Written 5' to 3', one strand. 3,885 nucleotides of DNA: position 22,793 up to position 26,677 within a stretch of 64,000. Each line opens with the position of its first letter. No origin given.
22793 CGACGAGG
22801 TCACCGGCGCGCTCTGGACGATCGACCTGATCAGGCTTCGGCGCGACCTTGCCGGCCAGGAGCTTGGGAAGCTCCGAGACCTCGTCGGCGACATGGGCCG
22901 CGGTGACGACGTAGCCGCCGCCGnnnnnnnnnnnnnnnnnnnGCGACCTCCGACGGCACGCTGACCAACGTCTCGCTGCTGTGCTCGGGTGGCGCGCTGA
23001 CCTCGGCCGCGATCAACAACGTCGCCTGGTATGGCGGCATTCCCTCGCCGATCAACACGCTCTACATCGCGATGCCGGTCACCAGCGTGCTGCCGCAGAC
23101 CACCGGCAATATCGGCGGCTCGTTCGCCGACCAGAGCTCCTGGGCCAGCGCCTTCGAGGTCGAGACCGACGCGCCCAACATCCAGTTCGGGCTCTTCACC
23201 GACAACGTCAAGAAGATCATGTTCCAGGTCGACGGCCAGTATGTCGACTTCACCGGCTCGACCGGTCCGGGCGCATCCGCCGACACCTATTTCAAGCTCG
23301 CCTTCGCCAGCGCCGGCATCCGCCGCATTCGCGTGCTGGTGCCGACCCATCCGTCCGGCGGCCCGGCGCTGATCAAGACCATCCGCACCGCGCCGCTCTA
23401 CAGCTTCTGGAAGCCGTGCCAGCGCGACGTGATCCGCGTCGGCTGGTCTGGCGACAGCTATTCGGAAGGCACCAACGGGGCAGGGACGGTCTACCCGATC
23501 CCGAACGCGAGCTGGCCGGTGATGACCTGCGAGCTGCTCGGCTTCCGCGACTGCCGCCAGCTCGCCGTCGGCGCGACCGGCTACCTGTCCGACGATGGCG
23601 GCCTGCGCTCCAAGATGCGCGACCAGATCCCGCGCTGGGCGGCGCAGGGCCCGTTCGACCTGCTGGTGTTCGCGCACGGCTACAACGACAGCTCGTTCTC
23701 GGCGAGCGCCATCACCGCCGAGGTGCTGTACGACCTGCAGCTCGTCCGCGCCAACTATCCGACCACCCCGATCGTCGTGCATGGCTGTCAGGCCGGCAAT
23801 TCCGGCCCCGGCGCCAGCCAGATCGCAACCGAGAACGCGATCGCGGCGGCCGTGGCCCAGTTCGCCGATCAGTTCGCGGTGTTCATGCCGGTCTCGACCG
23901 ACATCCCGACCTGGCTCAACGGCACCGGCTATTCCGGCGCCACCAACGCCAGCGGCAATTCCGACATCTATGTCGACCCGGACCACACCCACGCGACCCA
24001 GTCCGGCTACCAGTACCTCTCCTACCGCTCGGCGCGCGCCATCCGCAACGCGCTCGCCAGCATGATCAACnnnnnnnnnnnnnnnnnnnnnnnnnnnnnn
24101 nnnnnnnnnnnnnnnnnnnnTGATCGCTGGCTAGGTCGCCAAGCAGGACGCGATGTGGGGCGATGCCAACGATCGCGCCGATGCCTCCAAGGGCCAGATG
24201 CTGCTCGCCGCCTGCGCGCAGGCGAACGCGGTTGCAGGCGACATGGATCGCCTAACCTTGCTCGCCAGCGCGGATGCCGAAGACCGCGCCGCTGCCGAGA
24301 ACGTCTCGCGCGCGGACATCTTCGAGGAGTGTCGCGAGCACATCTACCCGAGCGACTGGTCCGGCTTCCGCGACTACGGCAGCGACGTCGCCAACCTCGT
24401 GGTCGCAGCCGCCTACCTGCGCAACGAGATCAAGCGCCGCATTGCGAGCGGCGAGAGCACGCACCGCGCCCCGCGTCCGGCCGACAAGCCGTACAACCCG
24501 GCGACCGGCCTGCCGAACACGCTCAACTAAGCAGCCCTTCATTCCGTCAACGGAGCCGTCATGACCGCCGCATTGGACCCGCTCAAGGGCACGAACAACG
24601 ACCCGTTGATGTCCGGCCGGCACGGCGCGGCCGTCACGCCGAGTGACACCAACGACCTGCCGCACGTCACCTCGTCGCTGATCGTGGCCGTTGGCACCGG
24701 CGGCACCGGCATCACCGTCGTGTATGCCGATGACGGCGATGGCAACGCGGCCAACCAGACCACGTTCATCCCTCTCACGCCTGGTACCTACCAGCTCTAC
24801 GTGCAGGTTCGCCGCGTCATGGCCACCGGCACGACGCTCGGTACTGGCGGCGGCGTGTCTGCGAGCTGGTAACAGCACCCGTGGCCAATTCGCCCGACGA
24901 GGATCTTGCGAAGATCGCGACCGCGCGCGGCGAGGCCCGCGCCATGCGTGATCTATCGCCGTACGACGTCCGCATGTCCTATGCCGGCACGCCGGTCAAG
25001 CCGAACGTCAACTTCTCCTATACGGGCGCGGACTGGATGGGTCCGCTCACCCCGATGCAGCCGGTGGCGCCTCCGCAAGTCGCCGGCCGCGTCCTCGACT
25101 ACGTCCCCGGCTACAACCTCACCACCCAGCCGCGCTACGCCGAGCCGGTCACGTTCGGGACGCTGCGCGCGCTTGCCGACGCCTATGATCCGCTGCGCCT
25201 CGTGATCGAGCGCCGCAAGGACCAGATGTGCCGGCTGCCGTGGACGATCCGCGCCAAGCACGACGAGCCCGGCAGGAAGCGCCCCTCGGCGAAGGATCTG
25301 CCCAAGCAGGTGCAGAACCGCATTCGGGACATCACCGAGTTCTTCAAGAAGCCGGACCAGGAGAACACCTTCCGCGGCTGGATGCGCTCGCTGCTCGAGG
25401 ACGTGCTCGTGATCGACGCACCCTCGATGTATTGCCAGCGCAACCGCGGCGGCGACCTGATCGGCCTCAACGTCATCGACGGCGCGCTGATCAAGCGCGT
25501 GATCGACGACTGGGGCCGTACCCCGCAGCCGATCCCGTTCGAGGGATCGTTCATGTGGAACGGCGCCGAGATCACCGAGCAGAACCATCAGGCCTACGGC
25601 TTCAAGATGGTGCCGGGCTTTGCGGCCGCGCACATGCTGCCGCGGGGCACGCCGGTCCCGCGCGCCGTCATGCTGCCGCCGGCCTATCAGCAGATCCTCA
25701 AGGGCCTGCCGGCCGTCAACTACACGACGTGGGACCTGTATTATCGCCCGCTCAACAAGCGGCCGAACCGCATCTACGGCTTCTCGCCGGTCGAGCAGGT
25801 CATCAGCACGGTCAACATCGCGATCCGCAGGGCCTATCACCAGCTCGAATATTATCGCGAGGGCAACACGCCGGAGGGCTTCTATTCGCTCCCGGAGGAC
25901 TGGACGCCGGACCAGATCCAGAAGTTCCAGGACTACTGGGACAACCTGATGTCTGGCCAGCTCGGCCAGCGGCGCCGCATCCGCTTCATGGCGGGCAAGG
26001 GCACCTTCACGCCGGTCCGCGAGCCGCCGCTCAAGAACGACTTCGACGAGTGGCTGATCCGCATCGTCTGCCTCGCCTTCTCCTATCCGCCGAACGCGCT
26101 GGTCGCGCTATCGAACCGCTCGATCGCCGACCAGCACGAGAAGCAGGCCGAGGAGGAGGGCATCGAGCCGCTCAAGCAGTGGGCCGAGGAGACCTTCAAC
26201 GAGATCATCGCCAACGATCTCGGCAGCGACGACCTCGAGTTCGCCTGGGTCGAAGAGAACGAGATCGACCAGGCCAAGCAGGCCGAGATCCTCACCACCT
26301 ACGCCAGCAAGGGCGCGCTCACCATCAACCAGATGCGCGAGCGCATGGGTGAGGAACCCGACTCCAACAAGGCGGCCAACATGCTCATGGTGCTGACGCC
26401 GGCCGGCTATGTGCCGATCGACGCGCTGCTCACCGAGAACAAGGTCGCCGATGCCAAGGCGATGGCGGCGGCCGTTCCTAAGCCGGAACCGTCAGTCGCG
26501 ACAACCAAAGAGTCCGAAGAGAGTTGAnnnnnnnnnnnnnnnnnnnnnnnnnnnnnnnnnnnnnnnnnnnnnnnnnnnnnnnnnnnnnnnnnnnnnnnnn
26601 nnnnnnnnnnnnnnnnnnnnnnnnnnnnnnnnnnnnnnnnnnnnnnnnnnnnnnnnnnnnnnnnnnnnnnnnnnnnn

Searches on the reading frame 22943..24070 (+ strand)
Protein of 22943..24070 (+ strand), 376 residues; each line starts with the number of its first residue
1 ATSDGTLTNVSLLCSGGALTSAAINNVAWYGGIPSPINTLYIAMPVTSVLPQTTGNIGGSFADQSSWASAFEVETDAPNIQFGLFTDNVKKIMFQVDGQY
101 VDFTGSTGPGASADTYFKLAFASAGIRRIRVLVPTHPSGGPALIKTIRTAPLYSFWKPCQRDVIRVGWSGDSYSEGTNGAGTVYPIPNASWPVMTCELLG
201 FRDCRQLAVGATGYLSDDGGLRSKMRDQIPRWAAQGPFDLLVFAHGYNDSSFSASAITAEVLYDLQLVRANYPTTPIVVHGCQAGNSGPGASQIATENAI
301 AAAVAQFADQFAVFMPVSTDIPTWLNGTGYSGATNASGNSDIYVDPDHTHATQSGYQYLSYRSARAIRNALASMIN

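Call 68: predict_structure(alignment_id=A2)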
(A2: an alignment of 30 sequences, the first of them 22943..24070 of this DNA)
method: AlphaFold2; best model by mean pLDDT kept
length: 376 residues; sequences in the alignment: 30
mean_pLDDT: 93.8   pTM: 0.92
mean pLDDT of the five models: 93.8, 93.1, 92.8, 92.5, 91.9
residues with pLDDT >= 90: 318; 70-90: 55; 50-70: 3; < 50: 0
segments of 3 or more residues with pLDDT < 50: none
pLDDT, mean of each block of 10 residues (from residue 1): 87 97 98 96 96 92 94 97 94 95 90 94 95 89 96 95 96 90 88 96 96 96 96 94 95 97 98 97 87 96 98 97 89 80 91 94 97 92
secondary structure, 60 per line:
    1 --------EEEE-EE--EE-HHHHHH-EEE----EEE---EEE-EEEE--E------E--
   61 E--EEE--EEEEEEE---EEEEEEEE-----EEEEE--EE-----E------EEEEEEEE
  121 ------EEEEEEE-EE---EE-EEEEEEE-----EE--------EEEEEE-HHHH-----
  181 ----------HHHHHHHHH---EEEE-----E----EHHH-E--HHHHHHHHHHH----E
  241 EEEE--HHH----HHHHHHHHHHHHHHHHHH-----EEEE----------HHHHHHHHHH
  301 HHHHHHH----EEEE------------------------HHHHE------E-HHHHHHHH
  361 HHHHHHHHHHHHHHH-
elements in order: E9-12 H21-26 E28-30 E35-37 E41-43 E45-48 E64-66 E69-75 E79-86 E92-96 E113-120 E127-133 E143-149 E165-170 H172-175 H191-199 E203-206 H225-235 E240-244 H254-271 E277-280 H291-307 E312-315 H340-343 H353-375

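Call 70: fold_search(model_id=the predicted structure, library=pdb)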
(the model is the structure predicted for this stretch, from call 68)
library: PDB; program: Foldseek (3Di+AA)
matches with E <= 10: 1665; with E <= 0.001: 196
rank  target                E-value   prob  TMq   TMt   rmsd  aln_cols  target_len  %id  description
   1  2waa                  1.7e-16  1.00  0.62  0.69   5.1       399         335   12  Structure of a family two carbohydrate esterase from Cellvibrio japonicus (released 2009-03-24)
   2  2wao_A                7.1e-16  1.00  0.56  0.63   5.4       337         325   15  Structure of a family two carbohydrate esterase from Clostridium thermocellum in complex with cellohexaose (released 2009-10-06)
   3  2wab_A                9.6e-16  1.00  0.63  0.71   4.8       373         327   14  Structure of an active site mutant of a family two carbohydrate esterase from Clostridium thermocellum in complex with (released 2009-03-24)
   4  3skv_A                1.0e-15  1.00  0.65  0.68   4.7       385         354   15  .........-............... SsfX3 from a Tetracycline Biosynthetic Pathway (released 2011-10-05)
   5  4dev_D                1.8e-15  1.00  0.60  0.60   5.9       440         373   12  An Acetyl Xylan Esterase (Est2A) from the Rumen Bacterium Butyrivibrio proteoclasticus. (released 2013-02-13)
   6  4dev_A                2.3e-15  1.00  0.60  0.61   5.9       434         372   13  An Acetyl Xylan Esterase (Est2A) from the Rumen Bacterium Butyrivibrio proteoclasticus. (released 2013-02-13)
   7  3u37_B                2.9e-15  1.00  0.59  0.60   6.2       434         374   13  An Acetyl Xylan Esterase (Est2A) from the Rumen Bacterium Butyrivibrio proteoclasticus. (released 2013-02-13)
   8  3u37_H                3.8e-15  1.00  0.60  0.60   6.1       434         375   13  An Acetyl Xylan Esterase (Est2A) from the Rumen Bacterium Butyrivibrio proteoclasticus. (released 2013-02-13)
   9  3u37_A                4.8e-15  1.00  0.60  0.60   6.0       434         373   13  An Acetyl Xylan Esterase (Est2A) from the Rumen Bacterium Butyrivibrio proteoclasticus. (released 2013-02-13)
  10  3skv_B                5.1e-15  1.00  0.61  0.68   5.2       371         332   15  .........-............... SsfX3 from a Tetracycline Biosynthetic Pathway (released 2011-10-05)
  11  4xvh                  1.8e-14  1.00  0.56  0.63   6.1       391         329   16  Crystal structure of a Corynascus thermopiles (Myceliophthora fergusii) carbohydrate esterase family 2 (CE2) enzyme plus (released 2015-02-11)
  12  4lhs                  3.7e-13  1.00  0.54  0.59   5.2       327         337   14  Crystal structure of a putative GDSL-like lipase (BACOVA_00914) from Bacteroides ovatus ATCC 8483 at 1.40 A resolution (released 2013-08-07)
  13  2w9x_B                1.0e-11  1.00  0.59  0.66   5.0       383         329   11  The active site of a carbohydrate esterase displays divergent catalytic and non-catalytic binding functions (released 2009-03-24)
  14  7toh_A                2.3e-11  1.00  0.42  0.42  11.3       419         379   12  Crystal structure of carbohydrate esterase PbeAcXE, in complex with MeGlcpA-Xylp (released 2022-04-13)
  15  2o14                  1.7e-10  1.00  0.43  0.45  11.0       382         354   13  X-Ray Crystal Structure of Protein YXIM_BACsu from Bacillus subtilis. Northeast Structural Genomics Consortium Target SR (released 2006-12-12)
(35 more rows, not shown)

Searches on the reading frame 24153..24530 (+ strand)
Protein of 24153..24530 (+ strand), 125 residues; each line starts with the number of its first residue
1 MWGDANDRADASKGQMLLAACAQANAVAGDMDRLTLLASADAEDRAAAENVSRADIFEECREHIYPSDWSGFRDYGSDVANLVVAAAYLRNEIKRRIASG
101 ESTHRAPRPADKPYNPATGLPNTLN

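Call 48: list_cluster_members(proteins=[window:20147-20893:+, window:22913-24070:+, window:21823-21993:+, window:22524-22697:+, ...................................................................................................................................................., window:24153-24413:+, window:24153-24530:+, window:26409-27014:+, window:27036-28874:+, window:29131-29424:+])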
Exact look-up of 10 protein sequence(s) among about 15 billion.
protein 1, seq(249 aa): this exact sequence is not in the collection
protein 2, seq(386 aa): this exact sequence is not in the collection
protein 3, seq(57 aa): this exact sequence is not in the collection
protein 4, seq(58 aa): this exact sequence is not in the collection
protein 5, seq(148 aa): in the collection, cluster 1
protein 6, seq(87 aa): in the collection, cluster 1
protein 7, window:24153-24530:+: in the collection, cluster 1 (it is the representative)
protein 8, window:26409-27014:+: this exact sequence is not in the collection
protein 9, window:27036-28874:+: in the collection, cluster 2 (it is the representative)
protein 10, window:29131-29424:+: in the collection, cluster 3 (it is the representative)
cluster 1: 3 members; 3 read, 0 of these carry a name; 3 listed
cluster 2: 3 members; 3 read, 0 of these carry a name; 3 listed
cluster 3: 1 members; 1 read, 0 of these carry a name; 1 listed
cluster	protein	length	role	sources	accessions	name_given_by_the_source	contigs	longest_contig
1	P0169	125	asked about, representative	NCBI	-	-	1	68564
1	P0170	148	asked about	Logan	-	-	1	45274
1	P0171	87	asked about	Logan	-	-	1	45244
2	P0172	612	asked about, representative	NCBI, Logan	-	-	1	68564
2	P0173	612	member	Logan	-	-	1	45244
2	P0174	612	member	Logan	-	-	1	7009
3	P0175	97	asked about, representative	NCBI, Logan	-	-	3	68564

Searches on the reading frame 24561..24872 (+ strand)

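Call 40: search_protein_families(library=phrogs, proteins=[window:24561-24872:+], max_evalue=0.001)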
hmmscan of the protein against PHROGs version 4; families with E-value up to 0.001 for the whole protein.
window:24561-24872:+ (103 aa): 1 family
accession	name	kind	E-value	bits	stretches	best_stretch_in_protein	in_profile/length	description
phrog_12296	-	tail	3.6e-09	37.4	1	19-92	16-78/86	tail fiber protein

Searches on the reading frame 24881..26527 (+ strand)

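Call 8: search_protein_families(library=pfam, proteins=[window:24881-26527:+], max_evalue=0.01)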
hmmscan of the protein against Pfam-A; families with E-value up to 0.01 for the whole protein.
window:24881-26527:+ (548 aa): 2 families
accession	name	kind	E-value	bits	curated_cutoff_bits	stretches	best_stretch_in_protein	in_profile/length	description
PF04860.17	Phage_portal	-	2e-18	67.1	39.1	1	142-490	28-321/321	Phage portal protein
PF06074.18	Portal_Mu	-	0.00032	20.6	23.9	0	107-175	15-62/336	Portal protein of Mu bacteriophage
